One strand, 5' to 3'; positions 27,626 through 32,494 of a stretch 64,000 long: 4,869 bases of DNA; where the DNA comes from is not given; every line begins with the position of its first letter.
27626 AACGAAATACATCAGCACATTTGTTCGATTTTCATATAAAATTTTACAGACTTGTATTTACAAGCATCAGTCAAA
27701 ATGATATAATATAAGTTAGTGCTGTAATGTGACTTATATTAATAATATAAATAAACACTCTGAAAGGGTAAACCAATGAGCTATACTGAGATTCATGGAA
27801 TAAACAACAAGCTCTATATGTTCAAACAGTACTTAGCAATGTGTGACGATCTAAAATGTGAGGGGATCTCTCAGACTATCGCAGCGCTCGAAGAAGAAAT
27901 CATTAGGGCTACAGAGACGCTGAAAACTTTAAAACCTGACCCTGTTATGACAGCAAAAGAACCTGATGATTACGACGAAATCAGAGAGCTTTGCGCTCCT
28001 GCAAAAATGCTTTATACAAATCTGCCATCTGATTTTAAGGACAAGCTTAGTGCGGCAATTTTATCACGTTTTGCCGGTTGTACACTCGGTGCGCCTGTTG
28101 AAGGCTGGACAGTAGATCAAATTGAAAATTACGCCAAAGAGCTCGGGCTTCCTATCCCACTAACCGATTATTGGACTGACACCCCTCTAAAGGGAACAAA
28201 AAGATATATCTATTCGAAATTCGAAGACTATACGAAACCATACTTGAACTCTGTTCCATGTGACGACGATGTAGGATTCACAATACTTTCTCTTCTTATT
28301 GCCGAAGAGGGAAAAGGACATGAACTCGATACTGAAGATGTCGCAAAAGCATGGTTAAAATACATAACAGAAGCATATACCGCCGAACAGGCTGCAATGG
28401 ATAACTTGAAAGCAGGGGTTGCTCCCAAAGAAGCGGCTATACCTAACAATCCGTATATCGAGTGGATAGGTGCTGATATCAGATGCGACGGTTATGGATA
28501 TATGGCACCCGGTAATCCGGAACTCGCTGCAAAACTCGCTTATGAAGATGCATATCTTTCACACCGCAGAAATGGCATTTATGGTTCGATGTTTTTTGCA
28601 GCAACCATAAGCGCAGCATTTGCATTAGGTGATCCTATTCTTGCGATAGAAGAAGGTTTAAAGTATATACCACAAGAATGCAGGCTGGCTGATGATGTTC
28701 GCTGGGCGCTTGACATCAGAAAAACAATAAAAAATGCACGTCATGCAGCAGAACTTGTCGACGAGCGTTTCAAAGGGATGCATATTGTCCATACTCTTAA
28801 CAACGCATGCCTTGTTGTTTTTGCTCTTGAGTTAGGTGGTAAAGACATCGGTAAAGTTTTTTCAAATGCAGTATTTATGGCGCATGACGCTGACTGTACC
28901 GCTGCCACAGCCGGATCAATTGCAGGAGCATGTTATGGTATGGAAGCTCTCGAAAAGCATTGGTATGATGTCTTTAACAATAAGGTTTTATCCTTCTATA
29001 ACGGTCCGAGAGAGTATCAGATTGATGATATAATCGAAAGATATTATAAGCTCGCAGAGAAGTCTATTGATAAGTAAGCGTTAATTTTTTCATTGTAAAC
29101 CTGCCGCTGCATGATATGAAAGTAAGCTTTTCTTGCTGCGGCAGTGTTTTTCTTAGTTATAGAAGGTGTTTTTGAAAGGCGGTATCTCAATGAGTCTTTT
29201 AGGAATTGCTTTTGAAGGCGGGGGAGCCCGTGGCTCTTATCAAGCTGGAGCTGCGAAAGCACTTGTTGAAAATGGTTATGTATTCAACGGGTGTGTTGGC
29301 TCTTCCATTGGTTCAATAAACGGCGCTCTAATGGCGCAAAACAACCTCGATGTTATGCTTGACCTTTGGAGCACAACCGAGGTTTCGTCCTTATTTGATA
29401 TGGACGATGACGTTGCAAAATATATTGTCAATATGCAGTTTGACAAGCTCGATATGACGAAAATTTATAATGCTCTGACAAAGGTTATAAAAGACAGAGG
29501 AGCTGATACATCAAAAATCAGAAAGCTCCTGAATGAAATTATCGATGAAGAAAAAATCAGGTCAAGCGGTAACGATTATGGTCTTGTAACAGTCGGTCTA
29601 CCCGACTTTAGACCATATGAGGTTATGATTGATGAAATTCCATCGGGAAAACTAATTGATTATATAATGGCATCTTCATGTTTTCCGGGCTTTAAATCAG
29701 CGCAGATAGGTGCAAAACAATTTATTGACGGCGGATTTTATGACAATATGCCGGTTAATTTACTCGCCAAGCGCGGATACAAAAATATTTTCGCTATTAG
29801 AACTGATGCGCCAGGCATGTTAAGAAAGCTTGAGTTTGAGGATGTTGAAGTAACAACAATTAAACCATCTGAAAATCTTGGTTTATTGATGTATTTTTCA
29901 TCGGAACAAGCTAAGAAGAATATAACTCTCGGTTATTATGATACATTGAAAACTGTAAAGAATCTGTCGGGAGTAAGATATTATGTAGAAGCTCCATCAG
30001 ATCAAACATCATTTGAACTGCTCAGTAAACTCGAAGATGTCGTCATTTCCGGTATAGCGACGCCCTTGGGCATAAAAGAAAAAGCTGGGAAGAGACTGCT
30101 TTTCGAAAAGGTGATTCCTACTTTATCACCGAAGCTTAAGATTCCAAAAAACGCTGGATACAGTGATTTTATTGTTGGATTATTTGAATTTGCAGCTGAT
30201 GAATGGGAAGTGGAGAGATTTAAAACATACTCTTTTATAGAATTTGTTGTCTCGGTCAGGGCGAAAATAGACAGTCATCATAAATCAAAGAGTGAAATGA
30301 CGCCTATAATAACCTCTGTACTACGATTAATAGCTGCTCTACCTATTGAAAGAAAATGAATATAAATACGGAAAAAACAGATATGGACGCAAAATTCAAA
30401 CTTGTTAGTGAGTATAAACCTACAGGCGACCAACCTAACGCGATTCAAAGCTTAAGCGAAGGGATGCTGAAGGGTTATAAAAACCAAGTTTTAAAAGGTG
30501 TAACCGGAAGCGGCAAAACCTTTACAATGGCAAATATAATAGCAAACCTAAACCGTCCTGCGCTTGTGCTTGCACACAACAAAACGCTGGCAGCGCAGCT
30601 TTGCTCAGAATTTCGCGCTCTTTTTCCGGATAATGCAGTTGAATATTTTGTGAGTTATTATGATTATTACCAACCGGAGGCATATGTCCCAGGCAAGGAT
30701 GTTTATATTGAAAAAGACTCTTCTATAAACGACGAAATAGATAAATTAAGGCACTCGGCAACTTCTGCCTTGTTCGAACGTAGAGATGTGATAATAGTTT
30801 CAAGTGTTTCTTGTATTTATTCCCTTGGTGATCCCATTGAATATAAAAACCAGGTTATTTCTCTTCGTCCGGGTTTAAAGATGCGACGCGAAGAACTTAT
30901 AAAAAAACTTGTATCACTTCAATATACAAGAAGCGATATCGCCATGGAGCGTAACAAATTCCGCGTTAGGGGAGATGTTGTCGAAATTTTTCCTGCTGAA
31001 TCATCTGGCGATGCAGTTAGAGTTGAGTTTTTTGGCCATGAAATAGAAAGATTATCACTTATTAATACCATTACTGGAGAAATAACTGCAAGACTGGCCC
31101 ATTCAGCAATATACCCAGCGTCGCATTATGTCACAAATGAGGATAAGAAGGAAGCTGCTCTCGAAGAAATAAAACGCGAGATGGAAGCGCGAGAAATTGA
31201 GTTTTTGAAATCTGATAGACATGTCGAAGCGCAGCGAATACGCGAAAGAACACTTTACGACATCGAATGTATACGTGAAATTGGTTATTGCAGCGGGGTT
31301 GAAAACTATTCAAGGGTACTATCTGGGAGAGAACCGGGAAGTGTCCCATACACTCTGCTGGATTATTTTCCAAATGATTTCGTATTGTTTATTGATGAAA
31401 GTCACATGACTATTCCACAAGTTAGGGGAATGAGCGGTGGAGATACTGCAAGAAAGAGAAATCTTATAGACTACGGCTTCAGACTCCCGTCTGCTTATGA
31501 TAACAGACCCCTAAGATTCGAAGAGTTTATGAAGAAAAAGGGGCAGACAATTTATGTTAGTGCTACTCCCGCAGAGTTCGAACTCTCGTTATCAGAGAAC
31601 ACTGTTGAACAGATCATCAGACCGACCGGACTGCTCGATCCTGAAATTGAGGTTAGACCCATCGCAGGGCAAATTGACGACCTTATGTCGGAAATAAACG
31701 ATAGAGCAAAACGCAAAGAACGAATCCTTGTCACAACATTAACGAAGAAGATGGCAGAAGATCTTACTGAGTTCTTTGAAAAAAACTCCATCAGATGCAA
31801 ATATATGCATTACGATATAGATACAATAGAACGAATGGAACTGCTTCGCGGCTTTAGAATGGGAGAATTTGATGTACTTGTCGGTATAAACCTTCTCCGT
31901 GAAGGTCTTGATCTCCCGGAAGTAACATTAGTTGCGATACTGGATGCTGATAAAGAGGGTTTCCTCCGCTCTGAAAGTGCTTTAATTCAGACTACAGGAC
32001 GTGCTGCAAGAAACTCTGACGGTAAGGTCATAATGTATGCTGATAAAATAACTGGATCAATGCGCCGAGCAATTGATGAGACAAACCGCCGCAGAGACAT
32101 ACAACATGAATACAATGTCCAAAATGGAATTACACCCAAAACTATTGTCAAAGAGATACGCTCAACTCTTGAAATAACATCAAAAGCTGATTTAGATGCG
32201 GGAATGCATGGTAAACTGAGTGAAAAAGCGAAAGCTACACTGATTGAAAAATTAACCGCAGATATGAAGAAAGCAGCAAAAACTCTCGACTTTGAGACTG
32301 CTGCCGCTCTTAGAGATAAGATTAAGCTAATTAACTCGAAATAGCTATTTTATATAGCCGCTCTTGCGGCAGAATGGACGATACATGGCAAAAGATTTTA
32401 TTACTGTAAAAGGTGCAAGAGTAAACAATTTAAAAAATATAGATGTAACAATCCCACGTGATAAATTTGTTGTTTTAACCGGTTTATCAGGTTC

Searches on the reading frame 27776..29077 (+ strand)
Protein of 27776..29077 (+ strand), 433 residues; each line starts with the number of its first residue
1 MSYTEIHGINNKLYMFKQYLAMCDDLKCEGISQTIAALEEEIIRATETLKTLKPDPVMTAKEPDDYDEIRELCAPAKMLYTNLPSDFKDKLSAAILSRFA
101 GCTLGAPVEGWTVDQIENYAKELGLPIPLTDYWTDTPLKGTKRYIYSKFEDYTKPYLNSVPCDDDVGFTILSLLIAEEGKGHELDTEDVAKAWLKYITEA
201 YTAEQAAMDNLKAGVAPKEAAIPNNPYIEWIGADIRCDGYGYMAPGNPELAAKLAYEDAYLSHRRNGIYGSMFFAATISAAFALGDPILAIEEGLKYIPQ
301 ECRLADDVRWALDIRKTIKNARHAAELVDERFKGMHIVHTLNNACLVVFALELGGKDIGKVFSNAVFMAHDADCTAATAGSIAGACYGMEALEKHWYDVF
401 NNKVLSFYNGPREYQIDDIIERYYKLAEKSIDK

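Call 37: search_protein_families(library=pfam, proteins=[window:27776-29077:+], max_evalue=0.001)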
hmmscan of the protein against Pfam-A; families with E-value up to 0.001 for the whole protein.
window:27776-29077:+ (433 aa): 1 family
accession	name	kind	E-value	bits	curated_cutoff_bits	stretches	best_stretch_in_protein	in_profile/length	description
PF03747.19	ADP_ribosyl_GH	-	1.2e-43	150.3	26.2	1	93-394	1-286/287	ADP-ribosylglycohydrolase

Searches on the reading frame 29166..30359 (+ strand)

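Call 37: search_protein_families(library=pfam, proteins=[window:29166-30359:+], max_evalue=0.001)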
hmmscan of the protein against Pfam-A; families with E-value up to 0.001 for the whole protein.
window:29166-30359:+ (397 aa): 1 family
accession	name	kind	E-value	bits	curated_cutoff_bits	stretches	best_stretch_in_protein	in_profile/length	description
PF01734.28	Patatin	-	1.5e-27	97.5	27.7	1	15-199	2-189/191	Patatin-like phospholipase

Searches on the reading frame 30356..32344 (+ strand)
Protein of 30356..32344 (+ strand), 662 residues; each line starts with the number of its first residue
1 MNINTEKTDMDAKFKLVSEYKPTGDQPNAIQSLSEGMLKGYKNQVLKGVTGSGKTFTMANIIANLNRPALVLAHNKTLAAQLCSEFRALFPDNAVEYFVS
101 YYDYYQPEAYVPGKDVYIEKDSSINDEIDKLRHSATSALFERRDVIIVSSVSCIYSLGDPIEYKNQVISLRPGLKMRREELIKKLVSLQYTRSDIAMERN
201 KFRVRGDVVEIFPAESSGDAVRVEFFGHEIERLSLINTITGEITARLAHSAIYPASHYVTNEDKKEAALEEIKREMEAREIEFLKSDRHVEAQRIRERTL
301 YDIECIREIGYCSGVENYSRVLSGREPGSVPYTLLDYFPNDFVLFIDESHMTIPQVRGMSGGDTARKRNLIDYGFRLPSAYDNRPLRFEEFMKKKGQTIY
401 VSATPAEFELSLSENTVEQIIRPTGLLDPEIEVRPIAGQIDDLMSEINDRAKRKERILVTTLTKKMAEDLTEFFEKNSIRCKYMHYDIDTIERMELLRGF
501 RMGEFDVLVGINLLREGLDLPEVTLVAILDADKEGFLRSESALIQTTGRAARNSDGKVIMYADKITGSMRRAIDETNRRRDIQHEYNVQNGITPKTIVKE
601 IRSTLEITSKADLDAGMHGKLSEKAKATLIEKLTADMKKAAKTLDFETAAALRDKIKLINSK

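Call 37: search_protein_families(library=pfam, proteins=[window:30356-32344:+], max_evalue=0.001)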
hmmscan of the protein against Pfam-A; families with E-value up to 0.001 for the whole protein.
window:30356-32344:+ (662 aa): 6 families
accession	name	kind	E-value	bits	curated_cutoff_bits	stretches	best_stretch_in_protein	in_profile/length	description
PF17757.6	UvrB_inter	-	1.9e-30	105.2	22.9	1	168-258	1-91/91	UvrB interaction domain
PF12344.14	UvrB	-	4.4e-23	81.3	27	1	560-602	1-43/43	Ultra-violet resistance protein B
PF00271.37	Helicase_C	-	5.1e-21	75.4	23.5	1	440-553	3-109/110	Helicase conserved C-terminal domain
PF04851.21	ResIII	-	4.1e-13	50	22.5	1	21-147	3-130/164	Type III restriction enzyme, res subunit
PF02151.25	UVR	-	5.8e-09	35.9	21.5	1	629-659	3-33/36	UvrB/uvrC motif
PF00270.35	DEAD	-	1.6e-06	28.4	26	1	25-93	3-72/167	DEAD/DEAH box helicase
